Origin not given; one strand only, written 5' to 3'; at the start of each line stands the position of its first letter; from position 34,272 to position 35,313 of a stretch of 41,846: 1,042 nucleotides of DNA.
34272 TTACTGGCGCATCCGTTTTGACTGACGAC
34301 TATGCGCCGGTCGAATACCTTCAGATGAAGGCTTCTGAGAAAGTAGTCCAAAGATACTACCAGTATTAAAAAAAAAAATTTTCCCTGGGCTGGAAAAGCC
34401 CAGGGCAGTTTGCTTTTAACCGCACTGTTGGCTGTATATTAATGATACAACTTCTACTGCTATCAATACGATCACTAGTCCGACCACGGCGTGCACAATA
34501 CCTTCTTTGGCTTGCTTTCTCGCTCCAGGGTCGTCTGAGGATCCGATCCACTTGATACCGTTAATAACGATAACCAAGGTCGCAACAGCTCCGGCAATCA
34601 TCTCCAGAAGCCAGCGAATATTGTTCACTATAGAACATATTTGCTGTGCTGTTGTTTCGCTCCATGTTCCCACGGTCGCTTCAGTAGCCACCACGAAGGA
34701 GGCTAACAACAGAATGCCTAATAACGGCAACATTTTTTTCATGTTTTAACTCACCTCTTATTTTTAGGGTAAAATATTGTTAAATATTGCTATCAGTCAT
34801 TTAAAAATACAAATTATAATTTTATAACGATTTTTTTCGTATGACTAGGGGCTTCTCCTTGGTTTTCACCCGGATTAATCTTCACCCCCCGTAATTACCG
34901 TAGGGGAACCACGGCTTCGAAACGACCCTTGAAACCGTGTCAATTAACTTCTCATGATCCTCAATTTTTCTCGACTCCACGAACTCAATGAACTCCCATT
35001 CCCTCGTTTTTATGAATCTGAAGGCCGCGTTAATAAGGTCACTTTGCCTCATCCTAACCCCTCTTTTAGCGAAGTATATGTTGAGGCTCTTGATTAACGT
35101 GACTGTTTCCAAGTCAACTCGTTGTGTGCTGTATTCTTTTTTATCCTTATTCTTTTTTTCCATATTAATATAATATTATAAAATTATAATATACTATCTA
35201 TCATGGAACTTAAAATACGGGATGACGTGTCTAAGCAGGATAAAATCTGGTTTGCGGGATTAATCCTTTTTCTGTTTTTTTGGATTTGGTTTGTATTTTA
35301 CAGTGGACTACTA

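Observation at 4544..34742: Five paralogous copies of one VirB2-like helix-loop-helix module in a single locus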

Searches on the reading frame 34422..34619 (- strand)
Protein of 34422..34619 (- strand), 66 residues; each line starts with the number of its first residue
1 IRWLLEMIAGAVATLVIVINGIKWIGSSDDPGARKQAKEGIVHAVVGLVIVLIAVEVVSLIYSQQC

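Call 43: search_protein_representatives(alignment_id=A2)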
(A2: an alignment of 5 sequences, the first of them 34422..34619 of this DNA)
Query: 5 sequences, 65 profile positions. Proteins with E-value up to 0.001 (for the whole library): 6749; up to 1e-10: 337; up to 1e-30: 24. The best 150 are listed.
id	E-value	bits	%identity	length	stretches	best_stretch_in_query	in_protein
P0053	1.6e-130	440.9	-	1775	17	5-59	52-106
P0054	3.0e-104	356.7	-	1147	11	3-57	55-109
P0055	1.1e-91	316.5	-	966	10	4-61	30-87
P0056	6.6e-91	314.0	-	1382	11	4-60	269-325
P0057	2.7e-90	312.1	-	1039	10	2-62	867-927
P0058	2.9e-79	276.7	-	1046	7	2-59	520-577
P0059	2.7e-77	270.4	-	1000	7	4-60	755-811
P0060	3.2e-73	257.3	-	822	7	3-58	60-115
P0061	7.9e-72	252.9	-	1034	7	3-60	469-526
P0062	3.4e-70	247.7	-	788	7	4-61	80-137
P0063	2.1e-67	238.7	-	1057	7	13-60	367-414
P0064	1.8e-64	229.3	-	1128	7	4-57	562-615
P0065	1.2e-61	220.3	-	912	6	4-61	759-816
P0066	5.3e-55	199.0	-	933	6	3-60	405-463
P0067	3.5e-54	196.4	-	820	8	3-58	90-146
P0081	1.4e-25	104.7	-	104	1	1-65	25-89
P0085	2.7e-25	103.8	-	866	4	4-60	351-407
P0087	2.3e-24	100.9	-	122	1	4-65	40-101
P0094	1.3e-22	95.2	-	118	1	3-63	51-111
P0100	1.1e-20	89.0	-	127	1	1-65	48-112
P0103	1.8e-20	88.4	-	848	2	4-63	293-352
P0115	1.3e-18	82.4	-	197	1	3-64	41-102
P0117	2.3e-18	81.6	-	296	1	3-64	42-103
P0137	1.9e-16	75.5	-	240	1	1-62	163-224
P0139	3.5e-16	74.7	-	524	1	1-65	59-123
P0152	1.2e-15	72.9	-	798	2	6-61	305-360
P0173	1.2e-14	69.7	-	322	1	2-64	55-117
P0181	3.6e-14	68.2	-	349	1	2-62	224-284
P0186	4.3e-14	67.9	-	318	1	1-61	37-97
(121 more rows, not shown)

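Call 62: list_cluster_members(proteins=[P0053, P0054, P0055, P0056, P0057, P0060, P0103, P0139, P0152, P0081])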
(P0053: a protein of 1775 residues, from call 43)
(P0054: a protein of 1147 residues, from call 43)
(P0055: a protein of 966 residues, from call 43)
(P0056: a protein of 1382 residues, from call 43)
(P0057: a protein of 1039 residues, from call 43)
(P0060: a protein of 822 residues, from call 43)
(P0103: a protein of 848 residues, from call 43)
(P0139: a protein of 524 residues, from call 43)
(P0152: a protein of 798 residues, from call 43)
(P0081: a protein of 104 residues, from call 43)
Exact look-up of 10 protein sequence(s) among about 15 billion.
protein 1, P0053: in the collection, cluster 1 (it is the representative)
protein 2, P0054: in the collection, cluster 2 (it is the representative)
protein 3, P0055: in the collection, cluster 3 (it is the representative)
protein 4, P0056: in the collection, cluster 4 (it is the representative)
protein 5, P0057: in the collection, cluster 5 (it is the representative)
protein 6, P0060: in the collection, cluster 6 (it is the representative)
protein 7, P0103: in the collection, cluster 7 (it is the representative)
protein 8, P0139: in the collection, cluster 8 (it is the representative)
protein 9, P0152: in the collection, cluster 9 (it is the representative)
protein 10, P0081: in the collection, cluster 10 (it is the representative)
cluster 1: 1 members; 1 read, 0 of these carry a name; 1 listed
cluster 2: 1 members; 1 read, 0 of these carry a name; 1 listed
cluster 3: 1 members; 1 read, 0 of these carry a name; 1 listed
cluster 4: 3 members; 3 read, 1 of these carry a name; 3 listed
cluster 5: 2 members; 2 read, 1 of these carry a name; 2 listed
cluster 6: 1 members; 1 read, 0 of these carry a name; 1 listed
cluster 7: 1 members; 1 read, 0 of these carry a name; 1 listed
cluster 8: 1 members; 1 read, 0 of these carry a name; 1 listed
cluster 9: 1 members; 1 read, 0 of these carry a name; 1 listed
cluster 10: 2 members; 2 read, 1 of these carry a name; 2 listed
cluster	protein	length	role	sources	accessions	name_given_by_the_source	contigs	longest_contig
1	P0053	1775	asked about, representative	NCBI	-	-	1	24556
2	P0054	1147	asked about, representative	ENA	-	-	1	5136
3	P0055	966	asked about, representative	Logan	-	-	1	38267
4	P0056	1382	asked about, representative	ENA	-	-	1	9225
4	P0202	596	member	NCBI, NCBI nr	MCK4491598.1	MAG: hypothetical protein KAU03_03175, partial [Candidatus Altiarchaeales archaeon] | hypothetical protein [Candidatus Altiarchaeales archaeon]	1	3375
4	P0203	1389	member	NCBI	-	-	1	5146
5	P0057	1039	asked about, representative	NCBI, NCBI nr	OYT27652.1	MAG: hypothetical protein B6U97_00630 [Candidatus Altiarchaeales archaeon ex4484_96]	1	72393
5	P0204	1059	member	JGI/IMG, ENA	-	-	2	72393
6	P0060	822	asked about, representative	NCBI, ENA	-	-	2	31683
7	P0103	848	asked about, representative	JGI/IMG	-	-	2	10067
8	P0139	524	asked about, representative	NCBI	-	-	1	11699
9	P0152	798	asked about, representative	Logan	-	-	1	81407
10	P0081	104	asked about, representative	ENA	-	-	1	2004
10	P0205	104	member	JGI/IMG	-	hypothetical protein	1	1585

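Call 63: find_encoding_contigs(protein=P0057, flank=10000, max_places=2)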
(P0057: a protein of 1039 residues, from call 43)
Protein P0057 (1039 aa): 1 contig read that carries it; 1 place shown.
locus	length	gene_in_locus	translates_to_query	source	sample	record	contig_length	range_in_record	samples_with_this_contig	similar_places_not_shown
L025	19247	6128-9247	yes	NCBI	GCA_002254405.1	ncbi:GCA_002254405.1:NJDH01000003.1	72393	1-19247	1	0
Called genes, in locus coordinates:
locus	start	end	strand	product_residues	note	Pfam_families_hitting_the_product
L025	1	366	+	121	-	?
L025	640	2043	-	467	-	PF25596:CPSase_L_D1, PF02222:ATP-grasp, PF02786:CPSase_L_D2, PF07478:Dala_Dala_lig_C, PF02787:CPSase_L_D3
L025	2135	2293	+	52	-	-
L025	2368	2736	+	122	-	PF01336:tRNA_anti-codon (weak)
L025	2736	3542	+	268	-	PF01930:Cas_Cas4 (weak)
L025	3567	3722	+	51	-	PF00832:Ribosomal_L39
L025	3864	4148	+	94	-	-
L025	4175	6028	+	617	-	PF04956:TrbC (faint), PF18895:T4SS_pilin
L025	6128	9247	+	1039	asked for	PF18895:T4SS_pilin (weak), PF04956:TrbC (weak), PF18895:T4SS_pilin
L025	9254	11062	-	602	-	PF00361:Proton_antipo_M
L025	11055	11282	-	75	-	-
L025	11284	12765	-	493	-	PF00361:Proton_antipo_M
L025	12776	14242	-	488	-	PF10125:NADHdeh_related (weak), PF00361:Proton_antipo_M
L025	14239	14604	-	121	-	PF00420:Oxidored_q2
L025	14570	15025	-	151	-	PF04039:MnhB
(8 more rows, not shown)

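Call 64: find_encoding_contigs(protein=P0053, flank=10000, max_places=2)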
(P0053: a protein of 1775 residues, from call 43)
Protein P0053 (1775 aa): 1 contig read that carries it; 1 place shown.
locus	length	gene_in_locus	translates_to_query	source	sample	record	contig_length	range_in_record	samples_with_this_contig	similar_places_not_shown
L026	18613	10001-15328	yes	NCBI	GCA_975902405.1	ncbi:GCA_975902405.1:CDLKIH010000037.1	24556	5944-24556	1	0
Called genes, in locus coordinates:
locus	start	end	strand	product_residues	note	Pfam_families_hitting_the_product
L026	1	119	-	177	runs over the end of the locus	PF02441:Flavoprotein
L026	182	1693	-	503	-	PF20123:DUF6513 (weak), PF00809:Pterin_bind, PF14251:PterinBD-DUF4346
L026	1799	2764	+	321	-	PF09822:ABC_transp_aux (faint)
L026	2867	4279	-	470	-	PF25596:CPSase_L_D1, PF02222:ATP-grasp, PF02786:CPSase_L_D2, PF07478:Dala_Dala_lig_C, PF02787:CPSase_L_D3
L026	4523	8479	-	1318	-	PF05048:NosD, PF13229:Beta_helix, PF05048:NosD, PF13229:Beta_helix, PF05048:NosD, PF13229:Beta_helix, PF05048:NosD (weak)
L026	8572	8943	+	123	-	PF13742:tRNA_anti_2 (faint), PF01336:tRNA_anti-codon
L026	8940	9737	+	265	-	PF06023:Csa1 (weak), PF12705:PDDEXK_1, PF01930:Cas_Cas4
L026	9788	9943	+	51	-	PF00832:Ribosomal_L39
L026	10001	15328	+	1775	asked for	PF04956:TrbC, PF18895:T4SS_pilin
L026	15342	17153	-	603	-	PF00361:Proton_antipo_M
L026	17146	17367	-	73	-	-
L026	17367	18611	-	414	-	?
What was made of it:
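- In other Altiarchaeales the same module occurs as 10-17 covalently concatenated units, at a locus away from virB4 (calls 43, 62-64).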

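Call 87: list_cluster_members(proteins=[P0087, P0094, P0100, P0115, P0117, P0137, P0173, P0181, P0186, P0085])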
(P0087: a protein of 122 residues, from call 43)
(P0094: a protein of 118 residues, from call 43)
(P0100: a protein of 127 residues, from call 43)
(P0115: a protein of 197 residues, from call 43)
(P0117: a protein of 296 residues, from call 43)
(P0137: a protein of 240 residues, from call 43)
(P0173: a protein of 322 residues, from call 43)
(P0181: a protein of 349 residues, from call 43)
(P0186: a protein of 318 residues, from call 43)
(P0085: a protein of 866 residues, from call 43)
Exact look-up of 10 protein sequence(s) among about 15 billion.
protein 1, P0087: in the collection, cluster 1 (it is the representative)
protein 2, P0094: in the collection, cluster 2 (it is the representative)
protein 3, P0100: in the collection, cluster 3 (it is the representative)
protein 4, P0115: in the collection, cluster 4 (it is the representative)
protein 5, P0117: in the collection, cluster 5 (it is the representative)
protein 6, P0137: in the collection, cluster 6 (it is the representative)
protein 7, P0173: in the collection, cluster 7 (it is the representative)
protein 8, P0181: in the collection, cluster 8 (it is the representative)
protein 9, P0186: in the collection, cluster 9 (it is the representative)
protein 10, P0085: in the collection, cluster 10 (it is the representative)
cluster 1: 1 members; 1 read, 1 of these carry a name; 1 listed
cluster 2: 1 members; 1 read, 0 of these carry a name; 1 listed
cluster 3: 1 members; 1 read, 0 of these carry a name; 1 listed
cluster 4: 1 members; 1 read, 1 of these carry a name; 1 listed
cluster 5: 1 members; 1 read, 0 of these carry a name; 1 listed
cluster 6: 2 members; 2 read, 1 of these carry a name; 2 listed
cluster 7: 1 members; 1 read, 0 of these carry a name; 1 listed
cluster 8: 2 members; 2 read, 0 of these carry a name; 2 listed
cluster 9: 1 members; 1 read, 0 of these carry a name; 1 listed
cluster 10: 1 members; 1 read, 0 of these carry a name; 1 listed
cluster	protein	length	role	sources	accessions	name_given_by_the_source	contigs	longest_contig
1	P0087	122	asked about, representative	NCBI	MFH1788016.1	MAG: hypothetical protein ABH834_01390 [Candidatus Altiarchaeota archaeon]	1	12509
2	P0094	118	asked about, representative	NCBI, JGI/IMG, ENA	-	-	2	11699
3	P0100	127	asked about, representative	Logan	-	-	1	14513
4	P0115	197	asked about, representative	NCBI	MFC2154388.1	pilin [Candidatus Altiarchaeota archaeon]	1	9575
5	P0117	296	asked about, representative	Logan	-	-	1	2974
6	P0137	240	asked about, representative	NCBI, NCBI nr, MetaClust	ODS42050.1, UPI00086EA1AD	MAG: hypothetical protein MSIBF_01505 [Candidatus Altiarchaeales archaeon IMC4] | status=active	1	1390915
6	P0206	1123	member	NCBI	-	-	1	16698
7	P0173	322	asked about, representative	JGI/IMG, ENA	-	-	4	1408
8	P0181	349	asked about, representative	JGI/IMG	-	-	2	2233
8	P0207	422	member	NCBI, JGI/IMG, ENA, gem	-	-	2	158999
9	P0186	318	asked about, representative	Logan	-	-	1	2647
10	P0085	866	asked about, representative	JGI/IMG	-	-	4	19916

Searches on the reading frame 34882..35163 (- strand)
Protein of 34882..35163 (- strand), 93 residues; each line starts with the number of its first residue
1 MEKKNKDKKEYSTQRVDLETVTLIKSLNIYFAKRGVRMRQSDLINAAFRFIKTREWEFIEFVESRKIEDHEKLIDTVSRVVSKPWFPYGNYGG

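Call 10: search_protein_families(library=pfam, proteins=[window:34882-35163:-], max_evalue=0.01)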
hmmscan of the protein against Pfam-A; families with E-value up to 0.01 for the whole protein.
window:34882-35163:- (93 aa): 0 families

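Call 53: search_protein_families(library=pfam, proteins=[window:34882-35163:-], max_evalue=1)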
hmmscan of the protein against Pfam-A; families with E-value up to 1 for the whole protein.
window:34882-35163:- (93 aa): 0 families
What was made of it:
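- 34882..35163 (-): o93: small conserved gene immediately upstream of p108. Its function is unknown, and its membership of the cluster rests on position only. It has no family hit (calls 10, 53).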
